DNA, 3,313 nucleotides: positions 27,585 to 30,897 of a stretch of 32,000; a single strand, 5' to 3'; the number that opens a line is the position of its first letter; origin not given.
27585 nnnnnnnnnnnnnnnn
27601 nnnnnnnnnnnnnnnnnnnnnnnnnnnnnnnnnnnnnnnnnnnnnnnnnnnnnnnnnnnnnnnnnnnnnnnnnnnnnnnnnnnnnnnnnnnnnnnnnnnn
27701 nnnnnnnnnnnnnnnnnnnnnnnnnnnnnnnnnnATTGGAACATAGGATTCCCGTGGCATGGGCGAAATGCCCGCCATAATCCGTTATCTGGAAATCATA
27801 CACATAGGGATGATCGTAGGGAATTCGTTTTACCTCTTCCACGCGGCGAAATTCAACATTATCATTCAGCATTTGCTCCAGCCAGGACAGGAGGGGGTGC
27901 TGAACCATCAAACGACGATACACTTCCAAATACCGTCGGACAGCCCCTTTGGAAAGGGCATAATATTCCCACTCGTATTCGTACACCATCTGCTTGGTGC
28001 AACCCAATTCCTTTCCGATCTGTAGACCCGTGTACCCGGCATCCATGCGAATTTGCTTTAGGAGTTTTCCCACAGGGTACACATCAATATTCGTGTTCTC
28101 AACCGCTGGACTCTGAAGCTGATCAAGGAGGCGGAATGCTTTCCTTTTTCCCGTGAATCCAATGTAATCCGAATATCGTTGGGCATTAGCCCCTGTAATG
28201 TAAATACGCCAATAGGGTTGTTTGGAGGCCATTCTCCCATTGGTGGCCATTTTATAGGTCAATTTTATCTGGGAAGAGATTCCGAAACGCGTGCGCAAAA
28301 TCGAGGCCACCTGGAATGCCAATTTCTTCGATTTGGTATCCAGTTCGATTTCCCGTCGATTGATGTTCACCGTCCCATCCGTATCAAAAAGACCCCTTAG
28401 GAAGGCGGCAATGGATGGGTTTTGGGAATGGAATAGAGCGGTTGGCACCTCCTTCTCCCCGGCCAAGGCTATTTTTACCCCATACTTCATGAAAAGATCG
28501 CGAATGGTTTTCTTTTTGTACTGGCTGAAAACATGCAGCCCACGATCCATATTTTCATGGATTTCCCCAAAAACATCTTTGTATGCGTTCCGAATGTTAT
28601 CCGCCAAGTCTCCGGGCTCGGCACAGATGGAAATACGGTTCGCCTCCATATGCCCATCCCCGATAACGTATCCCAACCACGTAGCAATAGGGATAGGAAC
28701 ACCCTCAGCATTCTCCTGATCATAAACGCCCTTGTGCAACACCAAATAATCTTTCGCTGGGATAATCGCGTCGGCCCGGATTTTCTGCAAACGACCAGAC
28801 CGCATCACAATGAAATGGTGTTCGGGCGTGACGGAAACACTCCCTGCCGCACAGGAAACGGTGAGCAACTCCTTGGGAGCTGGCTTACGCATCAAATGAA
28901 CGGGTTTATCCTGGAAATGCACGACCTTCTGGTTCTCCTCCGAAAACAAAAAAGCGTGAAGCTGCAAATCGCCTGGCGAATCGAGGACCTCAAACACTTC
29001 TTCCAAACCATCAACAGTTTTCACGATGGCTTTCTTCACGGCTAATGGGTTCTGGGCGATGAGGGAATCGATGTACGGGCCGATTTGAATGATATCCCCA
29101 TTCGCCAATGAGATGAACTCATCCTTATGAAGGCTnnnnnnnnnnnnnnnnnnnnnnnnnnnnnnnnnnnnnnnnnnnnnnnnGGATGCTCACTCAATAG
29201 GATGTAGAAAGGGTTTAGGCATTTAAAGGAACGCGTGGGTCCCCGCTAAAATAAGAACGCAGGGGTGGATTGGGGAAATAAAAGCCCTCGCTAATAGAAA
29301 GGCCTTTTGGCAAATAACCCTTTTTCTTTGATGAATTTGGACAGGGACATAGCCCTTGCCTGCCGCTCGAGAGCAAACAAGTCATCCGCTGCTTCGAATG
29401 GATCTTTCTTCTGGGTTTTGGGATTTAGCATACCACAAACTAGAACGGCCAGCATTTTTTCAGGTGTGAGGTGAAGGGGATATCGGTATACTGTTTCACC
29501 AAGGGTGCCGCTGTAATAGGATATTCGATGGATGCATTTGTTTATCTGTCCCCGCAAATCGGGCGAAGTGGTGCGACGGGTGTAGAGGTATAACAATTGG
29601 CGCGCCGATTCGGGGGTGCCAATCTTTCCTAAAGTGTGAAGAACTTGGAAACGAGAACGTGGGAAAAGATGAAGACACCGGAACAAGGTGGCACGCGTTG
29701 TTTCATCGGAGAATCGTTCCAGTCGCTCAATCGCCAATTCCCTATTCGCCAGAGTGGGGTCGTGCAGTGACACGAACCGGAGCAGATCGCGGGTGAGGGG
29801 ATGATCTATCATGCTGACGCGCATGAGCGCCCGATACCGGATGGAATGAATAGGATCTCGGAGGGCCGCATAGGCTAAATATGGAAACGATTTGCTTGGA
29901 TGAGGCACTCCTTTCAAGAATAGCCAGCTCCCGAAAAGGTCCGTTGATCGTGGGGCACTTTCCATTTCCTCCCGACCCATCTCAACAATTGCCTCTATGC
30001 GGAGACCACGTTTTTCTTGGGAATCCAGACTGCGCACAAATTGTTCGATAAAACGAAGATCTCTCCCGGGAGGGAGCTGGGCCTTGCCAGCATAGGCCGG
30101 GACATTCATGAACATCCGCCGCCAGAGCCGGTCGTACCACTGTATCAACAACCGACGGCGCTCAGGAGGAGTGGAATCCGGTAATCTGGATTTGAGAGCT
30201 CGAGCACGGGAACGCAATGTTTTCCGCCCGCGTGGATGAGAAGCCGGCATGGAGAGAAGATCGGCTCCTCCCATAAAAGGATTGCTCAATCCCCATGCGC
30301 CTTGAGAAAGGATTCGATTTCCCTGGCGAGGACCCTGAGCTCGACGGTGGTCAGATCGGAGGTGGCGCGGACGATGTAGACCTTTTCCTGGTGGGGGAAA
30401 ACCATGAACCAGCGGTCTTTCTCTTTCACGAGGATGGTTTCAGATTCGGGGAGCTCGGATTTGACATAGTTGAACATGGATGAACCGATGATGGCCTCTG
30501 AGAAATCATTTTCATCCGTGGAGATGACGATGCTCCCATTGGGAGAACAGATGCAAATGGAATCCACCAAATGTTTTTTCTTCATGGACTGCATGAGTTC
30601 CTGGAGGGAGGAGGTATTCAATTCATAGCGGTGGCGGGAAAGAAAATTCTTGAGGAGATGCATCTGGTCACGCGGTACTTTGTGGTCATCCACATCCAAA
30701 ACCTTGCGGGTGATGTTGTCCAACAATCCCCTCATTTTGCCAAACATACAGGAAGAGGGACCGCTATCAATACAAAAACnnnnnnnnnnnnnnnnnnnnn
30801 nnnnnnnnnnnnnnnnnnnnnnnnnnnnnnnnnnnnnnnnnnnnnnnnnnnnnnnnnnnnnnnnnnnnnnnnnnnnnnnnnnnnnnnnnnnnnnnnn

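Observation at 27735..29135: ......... intein splitting the Walker A loop of a MinD ATPase, with non-canonical termini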

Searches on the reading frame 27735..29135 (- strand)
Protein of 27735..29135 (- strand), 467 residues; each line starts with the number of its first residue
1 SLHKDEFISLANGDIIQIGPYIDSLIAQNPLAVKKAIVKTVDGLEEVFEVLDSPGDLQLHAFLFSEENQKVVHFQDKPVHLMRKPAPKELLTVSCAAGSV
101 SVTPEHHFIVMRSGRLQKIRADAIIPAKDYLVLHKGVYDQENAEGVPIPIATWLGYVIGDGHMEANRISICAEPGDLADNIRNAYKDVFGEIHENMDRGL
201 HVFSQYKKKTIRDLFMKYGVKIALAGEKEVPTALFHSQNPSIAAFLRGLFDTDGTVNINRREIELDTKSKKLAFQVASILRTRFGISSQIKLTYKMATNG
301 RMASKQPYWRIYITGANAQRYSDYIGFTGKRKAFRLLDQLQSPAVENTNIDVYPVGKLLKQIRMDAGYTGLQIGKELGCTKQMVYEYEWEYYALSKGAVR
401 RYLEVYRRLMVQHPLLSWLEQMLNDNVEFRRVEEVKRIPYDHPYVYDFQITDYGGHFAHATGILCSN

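Call 4: search_protein_families(library=pfam, proteins=[window:27735-29135:-], max_evalue=0.1)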
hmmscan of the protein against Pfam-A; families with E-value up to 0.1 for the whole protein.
seq(467 aa): 4 families
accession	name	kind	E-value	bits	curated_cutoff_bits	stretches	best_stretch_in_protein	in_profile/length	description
PF14528.11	LAGLIDADG_3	-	9.8e-18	64.6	22.5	1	242-326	3-82/82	LAGLIDADG-like domain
PF14890.11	Intein_splicing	-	2e-07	31.4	35.8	1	75-458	34-148/155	Intein splicing domain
PF13560.12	HTH_31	-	0.0034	18.1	27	1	356-407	3-55/64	Helix-turn-helix domain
PF05204.19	Hom_end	-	0.006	17.1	21.1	1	230-319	2-90/110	Homing endonuclease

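Call 5: search_protein_families(library=ncbifam, proteins=[window:27735-29135:-], max_evalue=0.1)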
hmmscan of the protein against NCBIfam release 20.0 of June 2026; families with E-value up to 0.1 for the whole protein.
seq(467 aa): 15 families
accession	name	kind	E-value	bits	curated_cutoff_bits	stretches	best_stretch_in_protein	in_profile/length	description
NF011418.0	PRK14845.1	equivalog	1.7e-18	65.8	756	1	98-385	102-353/1049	translation initiation factor IF-2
NF005852.0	PRK07773.1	equivalog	7.8e-18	64.1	780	1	77-358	440-729/886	replicative DNA helicase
NF011491.0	PRK14898.1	equivalog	5e-17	61.2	783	1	151-466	242-542/860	DNA-directed RNA polymerase subunit A''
NF003157.0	PRK04132.1-2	equivalog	3.1e-14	51.9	1103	1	149-357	171-370/864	replication factor C small subunit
NF006207.0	PRK08332.1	equivalog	2.7e-12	44.8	2400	1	136-339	991-1200/1684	vitamin B12-dependent ribonucleotide reductase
NF003159.0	PRK04132.1-4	equivalog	8.4e-11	40.6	999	1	88-351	121-356/852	replication factor C small subunit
NF045703.1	rSAM_Tes_intein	exception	1.6e-08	32.9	1700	2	150-329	371-548/1040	tetraether lipid synthase Tes, intein-containing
NF038098.1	GyrA_w_intein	exception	2.7e-08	32.2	1850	1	127-365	215-450/1232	intein-containing DNA gyrase subunit A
NF011303.0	PRK14715.1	equivalog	6.4e-08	30.1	1585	1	149-333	1119-1316/1627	DNA-directed DNA polymerase II large subunit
NF011287.0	PRK14698.1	equivalog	1.8e-07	29.5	1238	1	150-315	393-550/1017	V-type ATP synthase subunit A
NF007072.0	PRK09519.1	equivalog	0.00024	19.6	1024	1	142-315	355-543/790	intein-containing recombinase RecA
NF047948.1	male_kill_WMK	equivalog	0.005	16.3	300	1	346-412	154-217/300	WO male-killing family protein Wmk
NF011302.0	PRK14714.1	equivalog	0.018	12.6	1791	1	69-135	989-1054/1350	DNA-directed DNA polymerase II large subunit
TIGR01445.1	intein_Nterm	domain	0.026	15.5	24.5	0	2-110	2-83/83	intein N-terminal splicing region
NF052239.1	antitox_spr1629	equivalog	0.056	12.5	335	1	355-392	3-40/377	spr1629 family repressor/antitoxin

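Call 11: search_solved_structures(query=window:27735-29135:-, max_evalue=0.01, show_alignments=2)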
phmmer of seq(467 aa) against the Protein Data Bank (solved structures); distinct sequences matched with E-value up to 0.01: 3.
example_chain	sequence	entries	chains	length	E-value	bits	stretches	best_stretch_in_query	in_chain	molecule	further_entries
2cw7_A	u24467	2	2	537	7.8e-05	25.1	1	221-292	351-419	Endonuclease PI-PkoII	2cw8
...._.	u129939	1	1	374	0.00031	23.2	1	149-291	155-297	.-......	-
7qss_A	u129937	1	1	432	0.00036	23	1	149-291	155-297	V-type ATP synthase alpha chain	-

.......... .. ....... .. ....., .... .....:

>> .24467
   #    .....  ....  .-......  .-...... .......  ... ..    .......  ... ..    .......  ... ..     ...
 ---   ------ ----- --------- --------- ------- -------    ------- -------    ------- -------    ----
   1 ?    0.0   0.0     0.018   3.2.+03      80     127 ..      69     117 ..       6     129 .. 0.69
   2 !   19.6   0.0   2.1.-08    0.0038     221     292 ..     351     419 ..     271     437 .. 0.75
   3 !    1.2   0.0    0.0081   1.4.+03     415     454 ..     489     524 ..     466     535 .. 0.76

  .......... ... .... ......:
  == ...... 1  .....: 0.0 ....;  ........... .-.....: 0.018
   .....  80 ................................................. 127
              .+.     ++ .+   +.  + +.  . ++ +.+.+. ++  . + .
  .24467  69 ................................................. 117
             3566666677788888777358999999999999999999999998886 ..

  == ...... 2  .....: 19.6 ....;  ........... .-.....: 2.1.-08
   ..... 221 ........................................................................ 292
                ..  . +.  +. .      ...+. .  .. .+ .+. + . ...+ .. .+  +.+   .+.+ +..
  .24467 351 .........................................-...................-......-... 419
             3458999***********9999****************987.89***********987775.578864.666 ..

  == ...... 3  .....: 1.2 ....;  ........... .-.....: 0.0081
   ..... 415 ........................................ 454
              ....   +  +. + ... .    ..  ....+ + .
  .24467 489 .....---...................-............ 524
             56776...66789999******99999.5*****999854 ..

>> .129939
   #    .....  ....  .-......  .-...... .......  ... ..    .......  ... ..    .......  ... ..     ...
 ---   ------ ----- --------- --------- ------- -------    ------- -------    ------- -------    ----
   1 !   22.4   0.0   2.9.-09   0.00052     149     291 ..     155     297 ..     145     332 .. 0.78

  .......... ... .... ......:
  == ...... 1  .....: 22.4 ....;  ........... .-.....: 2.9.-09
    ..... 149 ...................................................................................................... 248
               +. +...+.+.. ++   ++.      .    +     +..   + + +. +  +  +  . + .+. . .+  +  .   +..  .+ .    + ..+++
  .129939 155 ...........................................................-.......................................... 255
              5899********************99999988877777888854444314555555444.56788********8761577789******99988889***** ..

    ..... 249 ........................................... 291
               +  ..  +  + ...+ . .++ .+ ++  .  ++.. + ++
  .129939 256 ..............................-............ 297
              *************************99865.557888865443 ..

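Call 37: predict_structure(alignment_id=A3)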
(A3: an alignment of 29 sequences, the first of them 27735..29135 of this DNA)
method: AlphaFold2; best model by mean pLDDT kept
length: 467 residues; sequences in the alignment: 29
mean_pLDDT: 91.0   pTM: 0.91
mean pLDDT of the five models: 91.0, 90.7, 90.6, 90.3, 90.0
residues with pLDDT >= 90: 349; 70-90: 97; 50-70: 21; < 50: 0
segments of 3 or more residues with pLDDT < 50: none
pLDDT, mean of each block of 10 residues (from residue 1): 94 93 94 87 85 85 89 79 94 95 95 94 96 82 83 97 91 94 96 93 90 94 94 94 97 88 93 97 93 78 84 91 94 91 71 93 97 96 94 90 97 95 90 97 93 83 88
secondary structure, 60 per line:
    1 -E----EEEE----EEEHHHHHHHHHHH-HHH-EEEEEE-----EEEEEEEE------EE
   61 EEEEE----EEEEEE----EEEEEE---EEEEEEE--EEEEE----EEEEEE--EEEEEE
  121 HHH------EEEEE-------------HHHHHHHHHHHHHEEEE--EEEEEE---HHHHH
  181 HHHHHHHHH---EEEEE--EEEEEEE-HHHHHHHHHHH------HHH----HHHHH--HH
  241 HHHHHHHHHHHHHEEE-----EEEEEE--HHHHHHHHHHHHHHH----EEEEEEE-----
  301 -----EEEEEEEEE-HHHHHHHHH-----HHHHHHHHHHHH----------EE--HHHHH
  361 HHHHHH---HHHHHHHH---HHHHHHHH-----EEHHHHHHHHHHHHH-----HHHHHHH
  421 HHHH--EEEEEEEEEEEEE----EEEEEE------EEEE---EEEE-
elements in order: E7-10 E15-17 H18-28 E34-39 E45-52 E59-65 E70-75 E80-85 E89-95 E98-102 E107-112 E115-120 E130-134 H148-160 E161-164 E167-172 H176-189 E193-197 E200-206 H208-218 H232-236 H239-253 E254-256 E262-267 H270-284 E289-295 E306-314 H316-324 H330-341 H356-366 H370-377 H381-388 H396-408 H414-424 E427-439 E444-449 E456-459 E463-466

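Call 40: fold_search(model_id=the predicted structure, library=pdb)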
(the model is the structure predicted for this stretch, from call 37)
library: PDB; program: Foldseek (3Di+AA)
matches with E <= 10: 864; with E <= 0.001: 76
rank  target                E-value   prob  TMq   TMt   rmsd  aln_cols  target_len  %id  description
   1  7qss                  9.3e-26  1.00  0.71  0.77   4.3       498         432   19  Crystal structure of homing endonuclease-associated TliVMA intein (C1A) (released 2022-03-30)
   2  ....                  1.5e-21  1.00  0.61  0.77   5.5       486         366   17  Crystal structure of homing endonuclease-associated TliVMA intein (C1A, d333-339) (released 2022-03-30)
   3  2cw7                  1.8e-19  1.00  0.65  0.57   8.2       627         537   16  Crystal structure of intein homing endonuclease II (released 2006-04-18)
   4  1dq3                  6.5e-19  1.00  0.62  0.63   6.7       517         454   15  CRYSTAL STRUCTURE OF AN ARCHAEAL INTEIN-ENCODED HOMING ENDONUCLEASE PI-PFUI (released 2000-07-05)
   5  7qst                  8.4e-18  1.00  0.56  0.70   6.0       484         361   15  Crystal structure of homing endonuclease-associated PhoVMA intein (C1A) (released 2022-03-30)
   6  1ef0_A                1.1e-10  1.00  0.40  0.43  13.3       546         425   12  CRYSTAL STRUCTURE OF PI-SCEI MINIPRECURSOR (released 2000-06-07)
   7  1vde_A                2.0e-10  1.00  0.39  0.42  13.9       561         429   11  PI-SCEI, A HOMING ENDONUCLEASE WITH PROTEIN SPLICING ACTIVITY (released 1998-04-08)
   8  1lwt_A                1.0e-09  1.00  0.41  0.42  15.9       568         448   12  Crystal structure of the intein homing endonuclease PI-SceI bound to its substrate DNA (Ca2+ free) (released 2002-09-27)
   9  1jva_B                1.0e-09  1.00  0.38  0.40  15.4       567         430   12  CRYSTAL STRUCTURE OF THE VMA1-DERIVED ENDONUCLEASE BEARING THE N AND C EXTEIN PROPEPTIDES (released 2002-08-29)
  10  1um2_B                2.2e-09  1.00  0.43  0.46  10.5       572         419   12  Crystal Structure of the Vma1-Derived Endonuclease with the Ligated Extein Segment (released 2004-09-22)
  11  1lws_A                3.0e-09  1.00  0.40  0.43  15.7       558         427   13  Crystal structure of the intein homing endonuclease PI-SceI bound to its recognition sequence (released 2002-09-27)
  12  1jva_A                1.4e-08  1.00  0.38  0.41  15.8       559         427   12  CRYSTAL STRUCTURE OF THE VMA1-DERIVED ENDONUCLEASE BEARING THE N AND C EXTEIN PROPEPTIDES (released 2002-08-29)
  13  1dfa                  1.9e-08  1.00  0.41  0.46  12.3       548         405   12  CRYSTAL STRUCTURE OF PI-SCEI IN C2 SPACE GROUP (released 1999-12-08)
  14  1um2_A                1.9e-08  1.00  0.39  0.43  14.6       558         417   13  Crystal Structure of the Vma1-Derived Endonuclease with the Ligated Extein Segment (released 2004-09-22)
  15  2dch                  1.9e-07  1.00  0.33  0.70   6.1       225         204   18  Crystal structure of archaeal intron-encoded homing endonuclease I-Tsp061I (released 2006-07-06)
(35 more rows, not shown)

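Call 70: find_related_loci(query=A5, collection=viral_contigs, flank=4000)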
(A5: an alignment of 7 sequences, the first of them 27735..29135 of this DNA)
Query A5 (467 aa) in viral_contigs; peptide patterns used: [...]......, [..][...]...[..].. (x = any residue, [..] = any of these).
94 stretches matched a pattern; 2 encode a relative of the query (tblastn E <= 1e-3); 2 distinct loci.
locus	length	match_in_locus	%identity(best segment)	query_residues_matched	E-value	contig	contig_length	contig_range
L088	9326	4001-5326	22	16-454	8e-10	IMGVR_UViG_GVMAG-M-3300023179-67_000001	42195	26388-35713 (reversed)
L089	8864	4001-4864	23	16-302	5e-8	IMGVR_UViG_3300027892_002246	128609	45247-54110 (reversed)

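Call 71: find_related_loci(query=A5, collection=metagenome_contigs, flank=3000)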
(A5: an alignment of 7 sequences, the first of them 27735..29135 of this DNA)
Query A5 (467 aa) in metagenome_contigs; peptide patterns used: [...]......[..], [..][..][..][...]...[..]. (x = any residue, [..] = any of these).
219 stretches matched a pattern; 11 encode a relative of the query (tblastn E <= 1e-3); 10 distinct loci.
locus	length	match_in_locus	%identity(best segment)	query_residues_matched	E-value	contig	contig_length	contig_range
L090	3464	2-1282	69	41-467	0e+0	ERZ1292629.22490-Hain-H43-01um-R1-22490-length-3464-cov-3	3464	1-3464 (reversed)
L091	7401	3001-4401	59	1-467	0e+0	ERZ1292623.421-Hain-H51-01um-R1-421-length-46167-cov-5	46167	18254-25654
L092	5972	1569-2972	54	1-467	5e-169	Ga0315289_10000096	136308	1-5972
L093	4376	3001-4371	51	1-457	6e-163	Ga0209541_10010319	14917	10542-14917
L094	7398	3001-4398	41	1-467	2e-113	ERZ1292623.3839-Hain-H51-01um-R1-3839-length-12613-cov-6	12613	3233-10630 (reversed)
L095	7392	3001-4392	40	1-467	9e-113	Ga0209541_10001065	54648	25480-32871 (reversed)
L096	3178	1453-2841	42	1-467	5e-113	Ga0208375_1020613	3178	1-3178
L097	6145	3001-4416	45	1-467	2e-124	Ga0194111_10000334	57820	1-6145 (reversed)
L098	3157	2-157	54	416-467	4e-15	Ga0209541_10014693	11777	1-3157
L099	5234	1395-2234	22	150-464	7e-9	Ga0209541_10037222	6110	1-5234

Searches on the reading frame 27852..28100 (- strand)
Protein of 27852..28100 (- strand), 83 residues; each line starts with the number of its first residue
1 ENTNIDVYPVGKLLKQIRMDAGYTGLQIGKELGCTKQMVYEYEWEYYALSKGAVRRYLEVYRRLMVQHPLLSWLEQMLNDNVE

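Call 59: predict_structure(alignment_id=A4)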
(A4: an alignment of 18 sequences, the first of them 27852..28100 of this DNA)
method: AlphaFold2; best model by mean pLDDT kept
length: 83 residues; sequences in the alignment: 18
mean_pLDDT: 86.2   pTM: 0.76
mean pLDDT of the five models: 86.2, 85.9, 85.5, 84.6, 83.5
residues with pLDDT >= 90: 52; 70-90: 20; 50-70: 5; < 50: 6
segments of 3 or more residues with pLDDT < 50: 1-4
pLDDT, mean of each block of 10 residues (from residue 1): 61 95 95 93 84 92 94 87 48
secondary structure, 60 per line:
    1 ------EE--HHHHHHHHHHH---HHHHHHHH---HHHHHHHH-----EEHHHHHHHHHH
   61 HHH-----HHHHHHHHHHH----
elements in order: H11-21 H25-32 H36-43 H51-63 H69-79

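Call 61: fold_search(model_id=the predicted structure, library=pdb)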
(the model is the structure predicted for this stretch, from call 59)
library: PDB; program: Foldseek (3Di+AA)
matches with E <= 10: 555; with E <= 0.001: 0
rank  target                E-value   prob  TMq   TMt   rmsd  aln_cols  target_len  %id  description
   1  3eus_B                1.6e-02  1.00  0.64  0.68   3.8        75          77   19  The crystal structure of the DNA binding protein from Silicibacter pomeroyi (released 2008-11-25)
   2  2ef8_A                1.8e-02  1.00  0.61  0.61   3.8        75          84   19  Crystal structure of C.EcoT38IS (released 2008-02-26)
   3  2ef8_B                3.3e-02  1.00  0.62  0.62   3.8        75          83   19  Crystal structure of C.EcoT38IS (released 2008-02-26)
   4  4i8t_B                3.3e-02  1.00  0.61  0.67   4.7        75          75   16  C.Esp1396I bound to a 19 base pair DNA duplex (released 2013-09-11)
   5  2b5a_B                3.7e-02  1.00  0.63  0.69   4.7        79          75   16  C.BclI, Control Element of the BclI Restriction-Modification System (released 2006-01-03)
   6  4f8d_A                3.7e-02  1.00  0.60  0.63   4.5        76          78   16  Crystal Structure of an R46A mutant of the Restriction-Modification Controller Protein C.Esp1396I (Monoclinic Form) (released 2013-04-10)
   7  3g5g_D                4.2e-02  1.00  0.61  0.65   3.9        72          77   17  Crystal Structure of the Wild-Type Restriction-Modification Controller Protein C.Esp1396I (released 2009-08-25)
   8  28tn_A                4.5e-02  1.00  0.61  0.75   1.4        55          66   33  Structure of a lambda repressor-like protein from Escherichia coli (released 2026-03-11)
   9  3eus_A                4.5e-02  1.00  0.63  0.62   3.3        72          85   19  The crystal structure of the DNA binding protein from Silicibacter pomeroyi (released 2008-11-25)
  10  4i6u_C                4.5e-02  1.00  0.61  0.66   3.8        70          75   14  Crystal Structure of a Y37F mutant of the Restriction-Modification Controller Protein C.Esp1396I (released 2013-11-13)
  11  3qq6_B                4.5e-02  1.00  0.53  0.62   2.7        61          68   23  The N-terminal DNA binding domain of SinR from Bacillus subtilis (released 2011-06-15)
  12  2b5a_C                4.7e-02  1.00  0.63  0.68   5.0        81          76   16  C.BclI, Control Element of the BclI Restriction-Modification System (released 2006-01-03)
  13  2b5a_A                5.4e-02  1.00  0.64  0.68   4.9        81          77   16  C.BclI, Control Element of the BclI Restriction-Modification System (released 2006-01-03)
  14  9chn_A                5.4e-02  0.99  0.56  0.50   7.0        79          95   14  P. vulgaris trimeric HigBA- operator 2 DNA (released 2025-07-02)
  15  4pu7_B                5.7e-02  1.00  0.51  0.64   1.9        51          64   24  Shewanella oneidensis Toxin Antitoxin System Antitoxin Protein HipB Resolution 1.85 (released 2014-08-06)
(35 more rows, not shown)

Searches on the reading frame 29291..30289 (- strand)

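Call 24: search_protein_families(library=pfam, proteins=[window:29291-30289:-], max_evalue=0.01)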
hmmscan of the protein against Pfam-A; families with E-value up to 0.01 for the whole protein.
window:29291-30289:- (332 aa): 1 family
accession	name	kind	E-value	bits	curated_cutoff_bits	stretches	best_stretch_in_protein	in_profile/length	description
PF13646.12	HEAT_2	-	2.3e-07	31.4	27.7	1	176-238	10-73/88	HEAT repeats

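Call 64: search_protein_families(library=ncbifam, proteins=[window:29291-30289:-], max_evalue=0.01)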
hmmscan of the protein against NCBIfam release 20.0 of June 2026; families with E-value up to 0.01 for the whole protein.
window:29291-30289:- (332 aa): 0 families

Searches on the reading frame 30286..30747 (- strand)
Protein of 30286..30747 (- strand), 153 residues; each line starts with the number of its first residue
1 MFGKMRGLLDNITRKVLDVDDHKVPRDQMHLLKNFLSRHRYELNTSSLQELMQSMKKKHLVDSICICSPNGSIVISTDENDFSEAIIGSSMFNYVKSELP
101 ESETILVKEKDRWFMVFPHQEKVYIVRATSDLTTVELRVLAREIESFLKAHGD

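Call 24: search_protein_families(library=pfam, proteins=[window:30286-30747:-], max_evalue=0.01)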
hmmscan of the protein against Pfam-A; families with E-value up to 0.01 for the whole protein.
window:30286-30747:- (153 aa): 1 family
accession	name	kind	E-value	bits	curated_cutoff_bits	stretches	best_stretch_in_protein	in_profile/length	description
PF19580.5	Exo_endo_phos_3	-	0.0087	15.6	27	0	12-81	128-196/311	Endonuclease/Exonuclease/phosphatase family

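Call 64: search_protein_families(library=ncbifam, proteins=[window:30286-30747:-], max_evalue=0.01)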
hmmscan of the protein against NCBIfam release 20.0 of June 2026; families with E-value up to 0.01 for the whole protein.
window:30286-30747:- (153 aa): 1 family
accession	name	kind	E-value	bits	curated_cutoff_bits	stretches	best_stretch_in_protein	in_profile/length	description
NF040622.1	MfnE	equivalog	0.0018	18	300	1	22-129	60-162/211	[5-(aminomethyl)furan-3-yl]methyl phosphate kinase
